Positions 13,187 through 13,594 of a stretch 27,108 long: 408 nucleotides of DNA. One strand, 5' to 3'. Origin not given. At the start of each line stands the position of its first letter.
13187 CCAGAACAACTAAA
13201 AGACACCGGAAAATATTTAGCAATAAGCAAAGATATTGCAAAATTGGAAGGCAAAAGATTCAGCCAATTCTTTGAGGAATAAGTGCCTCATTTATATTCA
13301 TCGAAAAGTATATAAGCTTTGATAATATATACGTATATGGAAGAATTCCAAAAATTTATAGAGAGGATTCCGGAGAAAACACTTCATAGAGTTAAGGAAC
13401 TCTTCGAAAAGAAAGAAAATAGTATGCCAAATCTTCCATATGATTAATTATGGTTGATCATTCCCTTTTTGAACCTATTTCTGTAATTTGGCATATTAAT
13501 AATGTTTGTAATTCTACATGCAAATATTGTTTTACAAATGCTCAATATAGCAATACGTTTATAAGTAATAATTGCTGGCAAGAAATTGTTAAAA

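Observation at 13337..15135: Radical SAM-SPASM enzyme fused to a SAM methyltransferase, preceded by a 36-aa ORF: candidate RiPP-like module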

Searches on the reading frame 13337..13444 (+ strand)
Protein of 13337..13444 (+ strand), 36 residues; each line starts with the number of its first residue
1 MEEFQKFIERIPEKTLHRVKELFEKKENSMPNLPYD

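Call 3: search_protein_families(library=pfam, proteins=[window:13337-13444:+], max_evalue=0.1)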
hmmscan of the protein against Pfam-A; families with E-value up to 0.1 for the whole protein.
window:13337-13444:+ (36 aa): 0 families

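Call 4: search_protein_families(library=ncbifam, proteins=[window:13337-13444:+], max_evalue=0.1)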
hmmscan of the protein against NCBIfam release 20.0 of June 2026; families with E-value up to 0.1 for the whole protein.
window:13337-13444:+ (36 aa): 0 families

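Call 61: search_protein_families(library=ncbifam, proteins=[window:13337-13444:+], max_evalue=10)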
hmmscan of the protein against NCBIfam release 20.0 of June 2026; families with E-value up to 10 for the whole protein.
seq(36 aa): 0 families

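Call 62: search_protein_families(library=pfam, proteins=[window:13337-13444:+], max_evalue=10)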
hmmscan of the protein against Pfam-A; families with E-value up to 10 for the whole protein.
seq(36 aa): 1 family
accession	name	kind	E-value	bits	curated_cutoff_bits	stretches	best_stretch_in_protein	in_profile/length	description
PF23231.1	HAT_Syf1_CNRKL1_C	-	0.16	11.1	27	1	5-31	177-203/397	Pre-mRNA-splicing factor Syf1/CRNKL1 C-terminal HAT repeat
